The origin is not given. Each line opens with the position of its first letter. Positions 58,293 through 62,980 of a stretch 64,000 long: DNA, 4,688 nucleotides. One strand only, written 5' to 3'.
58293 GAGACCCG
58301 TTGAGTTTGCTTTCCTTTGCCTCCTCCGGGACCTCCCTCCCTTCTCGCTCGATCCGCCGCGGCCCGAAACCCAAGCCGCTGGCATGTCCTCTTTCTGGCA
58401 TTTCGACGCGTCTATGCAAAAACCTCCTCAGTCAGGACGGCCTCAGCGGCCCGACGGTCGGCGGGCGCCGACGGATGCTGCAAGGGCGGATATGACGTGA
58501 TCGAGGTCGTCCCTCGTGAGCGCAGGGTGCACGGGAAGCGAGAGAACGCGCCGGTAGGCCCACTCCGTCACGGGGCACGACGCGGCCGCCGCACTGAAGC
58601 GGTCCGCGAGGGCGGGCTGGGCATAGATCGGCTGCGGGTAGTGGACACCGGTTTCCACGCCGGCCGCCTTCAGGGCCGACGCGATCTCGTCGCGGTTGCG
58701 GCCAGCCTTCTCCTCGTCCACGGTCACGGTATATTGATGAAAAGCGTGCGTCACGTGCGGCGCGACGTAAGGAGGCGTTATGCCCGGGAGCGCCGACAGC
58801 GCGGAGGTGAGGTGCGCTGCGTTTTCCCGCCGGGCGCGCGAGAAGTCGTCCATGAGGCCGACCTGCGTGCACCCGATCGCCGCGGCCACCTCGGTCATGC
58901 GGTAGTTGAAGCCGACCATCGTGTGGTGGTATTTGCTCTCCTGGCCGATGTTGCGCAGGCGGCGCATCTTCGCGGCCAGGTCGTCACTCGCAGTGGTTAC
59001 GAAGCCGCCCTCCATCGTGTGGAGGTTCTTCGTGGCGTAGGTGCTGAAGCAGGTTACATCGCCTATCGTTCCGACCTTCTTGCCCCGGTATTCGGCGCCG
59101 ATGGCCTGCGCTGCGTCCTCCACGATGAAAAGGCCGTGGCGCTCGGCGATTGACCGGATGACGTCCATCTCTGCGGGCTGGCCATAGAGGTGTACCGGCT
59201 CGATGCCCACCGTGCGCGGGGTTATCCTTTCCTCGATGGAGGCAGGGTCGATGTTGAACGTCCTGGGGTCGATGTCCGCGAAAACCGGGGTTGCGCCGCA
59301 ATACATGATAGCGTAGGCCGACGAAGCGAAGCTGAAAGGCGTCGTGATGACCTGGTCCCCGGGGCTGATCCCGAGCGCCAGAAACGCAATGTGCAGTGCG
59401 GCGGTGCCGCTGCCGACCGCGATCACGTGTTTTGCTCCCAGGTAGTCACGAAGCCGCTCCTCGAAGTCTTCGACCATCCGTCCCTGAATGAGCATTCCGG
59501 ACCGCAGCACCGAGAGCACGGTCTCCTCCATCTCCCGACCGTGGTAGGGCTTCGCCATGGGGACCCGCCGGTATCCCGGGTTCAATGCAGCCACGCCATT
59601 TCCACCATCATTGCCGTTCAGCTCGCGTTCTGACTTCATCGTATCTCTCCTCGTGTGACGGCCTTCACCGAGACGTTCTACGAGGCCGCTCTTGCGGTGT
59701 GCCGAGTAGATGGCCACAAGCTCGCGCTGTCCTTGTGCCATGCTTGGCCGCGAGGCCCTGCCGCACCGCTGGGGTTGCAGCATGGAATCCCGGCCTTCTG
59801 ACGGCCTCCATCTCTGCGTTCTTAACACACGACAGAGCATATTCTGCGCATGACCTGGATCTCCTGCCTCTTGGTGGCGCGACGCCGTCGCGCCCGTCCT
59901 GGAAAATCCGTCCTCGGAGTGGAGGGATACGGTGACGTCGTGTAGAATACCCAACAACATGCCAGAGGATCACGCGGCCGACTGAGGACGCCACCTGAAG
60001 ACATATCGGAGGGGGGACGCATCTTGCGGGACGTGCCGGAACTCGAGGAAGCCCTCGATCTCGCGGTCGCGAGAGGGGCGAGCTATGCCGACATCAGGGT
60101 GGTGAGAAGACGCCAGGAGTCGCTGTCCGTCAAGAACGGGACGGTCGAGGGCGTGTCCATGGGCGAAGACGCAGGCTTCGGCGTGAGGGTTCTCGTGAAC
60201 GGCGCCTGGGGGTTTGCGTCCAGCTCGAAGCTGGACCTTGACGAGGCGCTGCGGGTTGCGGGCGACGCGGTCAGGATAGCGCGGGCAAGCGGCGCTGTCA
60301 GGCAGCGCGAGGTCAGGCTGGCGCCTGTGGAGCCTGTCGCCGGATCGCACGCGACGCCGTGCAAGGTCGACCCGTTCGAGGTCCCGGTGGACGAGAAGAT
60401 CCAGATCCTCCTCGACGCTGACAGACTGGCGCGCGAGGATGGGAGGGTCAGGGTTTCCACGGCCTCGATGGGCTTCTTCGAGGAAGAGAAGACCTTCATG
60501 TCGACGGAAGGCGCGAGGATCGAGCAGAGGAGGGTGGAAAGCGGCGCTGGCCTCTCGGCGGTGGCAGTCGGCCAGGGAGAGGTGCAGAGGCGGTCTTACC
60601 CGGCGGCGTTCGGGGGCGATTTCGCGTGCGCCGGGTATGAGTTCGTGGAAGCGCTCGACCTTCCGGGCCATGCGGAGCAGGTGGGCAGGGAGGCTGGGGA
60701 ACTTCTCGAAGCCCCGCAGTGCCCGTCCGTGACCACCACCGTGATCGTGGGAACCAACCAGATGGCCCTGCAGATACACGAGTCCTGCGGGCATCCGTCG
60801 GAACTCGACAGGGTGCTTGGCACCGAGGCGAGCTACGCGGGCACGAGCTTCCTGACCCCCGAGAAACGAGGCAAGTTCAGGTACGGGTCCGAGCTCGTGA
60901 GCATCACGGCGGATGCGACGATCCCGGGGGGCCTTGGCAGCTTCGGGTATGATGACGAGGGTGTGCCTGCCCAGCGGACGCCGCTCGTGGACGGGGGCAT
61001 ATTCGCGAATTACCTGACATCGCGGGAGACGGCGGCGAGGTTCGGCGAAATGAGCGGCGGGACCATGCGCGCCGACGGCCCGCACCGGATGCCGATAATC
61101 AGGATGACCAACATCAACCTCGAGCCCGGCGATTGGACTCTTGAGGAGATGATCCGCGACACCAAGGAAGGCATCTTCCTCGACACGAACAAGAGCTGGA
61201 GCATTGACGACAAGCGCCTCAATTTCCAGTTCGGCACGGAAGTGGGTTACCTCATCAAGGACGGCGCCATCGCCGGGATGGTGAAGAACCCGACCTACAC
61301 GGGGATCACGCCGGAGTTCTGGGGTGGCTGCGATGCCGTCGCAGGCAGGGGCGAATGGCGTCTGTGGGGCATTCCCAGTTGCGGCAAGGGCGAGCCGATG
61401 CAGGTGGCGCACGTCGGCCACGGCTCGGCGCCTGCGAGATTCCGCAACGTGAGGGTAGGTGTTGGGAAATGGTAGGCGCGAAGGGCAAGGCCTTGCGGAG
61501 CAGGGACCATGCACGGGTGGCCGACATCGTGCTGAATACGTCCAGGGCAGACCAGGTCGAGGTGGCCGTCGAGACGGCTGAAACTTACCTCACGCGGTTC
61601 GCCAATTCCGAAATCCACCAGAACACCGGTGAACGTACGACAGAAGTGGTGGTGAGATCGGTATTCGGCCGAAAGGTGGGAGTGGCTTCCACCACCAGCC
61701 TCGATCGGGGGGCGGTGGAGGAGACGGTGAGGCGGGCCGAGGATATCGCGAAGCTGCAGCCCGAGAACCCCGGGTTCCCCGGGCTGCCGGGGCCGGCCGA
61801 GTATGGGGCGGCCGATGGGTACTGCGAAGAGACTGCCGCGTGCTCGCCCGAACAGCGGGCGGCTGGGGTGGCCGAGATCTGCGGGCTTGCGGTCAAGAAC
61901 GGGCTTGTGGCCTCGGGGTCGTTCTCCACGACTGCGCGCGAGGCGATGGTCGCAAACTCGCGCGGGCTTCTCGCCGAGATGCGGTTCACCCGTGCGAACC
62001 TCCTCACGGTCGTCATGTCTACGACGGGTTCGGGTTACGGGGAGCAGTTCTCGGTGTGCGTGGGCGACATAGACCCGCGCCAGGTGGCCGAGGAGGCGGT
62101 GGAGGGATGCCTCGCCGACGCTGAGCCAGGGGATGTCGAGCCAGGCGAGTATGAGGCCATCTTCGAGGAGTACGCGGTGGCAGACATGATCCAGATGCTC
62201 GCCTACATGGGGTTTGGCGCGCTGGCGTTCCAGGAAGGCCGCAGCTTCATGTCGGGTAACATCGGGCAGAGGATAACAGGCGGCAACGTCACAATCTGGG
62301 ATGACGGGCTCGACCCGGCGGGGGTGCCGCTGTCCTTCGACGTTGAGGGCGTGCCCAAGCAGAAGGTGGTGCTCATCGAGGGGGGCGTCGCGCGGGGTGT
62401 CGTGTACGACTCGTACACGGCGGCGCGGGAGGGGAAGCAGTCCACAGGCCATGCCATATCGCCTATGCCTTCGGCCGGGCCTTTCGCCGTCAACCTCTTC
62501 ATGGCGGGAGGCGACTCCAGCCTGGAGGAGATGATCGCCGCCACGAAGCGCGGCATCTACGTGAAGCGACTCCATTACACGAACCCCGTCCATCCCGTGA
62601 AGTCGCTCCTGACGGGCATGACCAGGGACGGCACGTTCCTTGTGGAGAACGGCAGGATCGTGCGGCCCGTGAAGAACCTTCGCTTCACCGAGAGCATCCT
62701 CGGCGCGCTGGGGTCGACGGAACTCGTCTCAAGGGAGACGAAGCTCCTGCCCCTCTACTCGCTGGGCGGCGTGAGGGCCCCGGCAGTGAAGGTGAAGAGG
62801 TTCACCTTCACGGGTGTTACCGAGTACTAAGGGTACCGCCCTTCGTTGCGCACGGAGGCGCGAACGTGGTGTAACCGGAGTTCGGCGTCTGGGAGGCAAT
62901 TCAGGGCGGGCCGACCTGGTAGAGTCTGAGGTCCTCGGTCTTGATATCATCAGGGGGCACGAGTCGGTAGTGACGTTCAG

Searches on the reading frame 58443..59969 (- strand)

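Call 79: search_protein_families(library=pfam, proteins=[window:58443-59969:-], max_evalue=0.001)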
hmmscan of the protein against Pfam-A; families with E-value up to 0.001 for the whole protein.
window:58443-59969:- (508 aa): 4 families
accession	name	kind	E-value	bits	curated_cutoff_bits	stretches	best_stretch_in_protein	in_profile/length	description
PF01041.23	DegT_DnrJ_EryC1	-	2.3e-130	435.4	19.8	1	144-496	4-359/360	DegT/DnrJ/EryC1/StrS aminotransferase family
PF01212.27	Beta_elim_lyase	-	1.5e-09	38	27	1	165-400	33-274/288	Beta-eliminating lyase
PF00155.27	Aminotran_1_2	-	3.3e-06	27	19.7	1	166-251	44-139/361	Aminotransferase class I and II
PF00266.25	Aminotran_5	-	8.9e-05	22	21.5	1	165-343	44-229/371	Aminotransferase class-V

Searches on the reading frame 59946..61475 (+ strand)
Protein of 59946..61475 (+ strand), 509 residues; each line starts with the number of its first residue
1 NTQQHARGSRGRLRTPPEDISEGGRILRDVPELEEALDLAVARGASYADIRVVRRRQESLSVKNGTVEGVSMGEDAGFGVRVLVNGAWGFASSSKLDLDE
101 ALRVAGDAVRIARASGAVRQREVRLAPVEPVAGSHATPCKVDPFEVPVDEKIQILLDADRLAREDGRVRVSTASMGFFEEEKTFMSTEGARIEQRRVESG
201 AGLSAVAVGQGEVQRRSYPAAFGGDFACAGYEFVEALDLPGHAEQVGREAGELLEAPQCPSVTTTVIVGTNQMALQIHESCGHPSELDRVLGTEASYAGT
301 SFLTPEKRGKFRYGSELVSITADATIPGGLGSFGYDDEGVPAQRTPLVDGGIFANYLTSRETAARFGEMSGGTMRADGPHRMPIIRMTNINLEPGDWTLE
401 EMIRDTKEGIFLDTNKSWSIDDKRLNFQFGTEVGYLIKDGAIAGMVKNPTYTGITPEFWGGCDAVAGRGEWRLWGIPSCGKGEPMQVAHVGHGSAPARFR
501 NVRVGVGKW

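Call 79: search_protein_families(library=pfam, proteins=[window:59946-61475:+], max_evalue=0.001)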
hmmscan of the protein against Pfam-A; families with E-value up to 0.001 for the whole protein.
window:59946-61475:+ (509 aa): 3 families
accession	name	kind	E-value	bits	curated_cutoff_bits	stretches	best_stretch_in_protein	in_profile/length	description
PF19289.4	PmbA_TldD_3rd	-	4.3e-43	147.5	22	1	264-489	4-203/220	PmbA/TldA metallopeptidase C-terminal domain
PF01523.21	PmbA_TldD_1st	-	6.8e-18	65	20.9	1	48-112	1-65/65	PmbA/TldA metallopeptidase domain 1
PF19290.4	PmbA_TldD_2nd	-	4e-12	47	20.9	1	142-253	2-104/109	PmbA/TldA metallopeptidase central domain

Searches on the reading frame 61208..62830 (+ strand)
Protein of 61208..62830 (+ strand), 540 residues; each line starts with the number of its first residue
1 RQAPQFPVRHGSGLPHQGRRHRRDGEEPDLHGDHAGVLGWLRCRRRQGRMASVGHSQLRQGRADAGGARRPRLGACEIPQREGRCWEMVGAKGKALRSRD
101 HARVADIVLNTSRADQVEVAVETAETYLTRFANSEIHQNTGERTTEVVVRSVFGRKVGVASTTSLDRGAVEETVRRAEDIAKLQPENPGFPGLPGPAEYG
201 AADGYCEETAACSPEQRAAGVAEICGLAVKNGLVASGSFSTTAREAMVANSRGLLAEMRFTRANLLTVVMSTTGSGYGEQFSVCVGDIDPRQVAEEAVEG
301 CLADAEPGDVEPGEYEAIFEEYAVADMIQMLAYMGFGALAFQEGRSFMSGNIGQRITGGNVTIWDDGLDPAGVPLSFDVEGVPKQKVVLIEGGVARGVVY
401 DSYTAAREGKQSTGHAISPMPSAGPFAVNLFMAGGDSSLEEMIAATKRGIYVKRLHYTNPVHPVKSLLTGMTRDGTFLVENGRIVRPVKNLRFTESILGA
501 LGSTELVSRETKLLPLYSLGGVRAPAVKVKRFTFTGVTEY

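Call 79: search_protein_families(library=pfam, proteins=[window:61208-62830:+], max_evalue=0.001)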
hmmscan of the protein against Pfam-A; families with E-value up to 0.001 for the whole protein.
window:61208-62830:+ (540 aa): 3 families
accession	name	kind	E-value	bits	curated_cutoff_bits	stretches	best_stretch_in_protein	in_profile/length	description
PF19289.4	PmbA_TldD_3rd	-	3.9e-50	170.5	22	1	312-536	1-220/220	PmbA/TldA metallopeptidase C-terminal domain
PF01523.21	PmbA_TldD_1st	-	3.7e-07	30.6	20.9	1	117-181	1-65/65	PmbA/TldA metallopeptidase domain 1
PF19290.4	PmbA_TldD_2nd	-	0.00036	21.4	20.9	1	229-299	29-103/109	PmbA/TldA metallopeptidase central domain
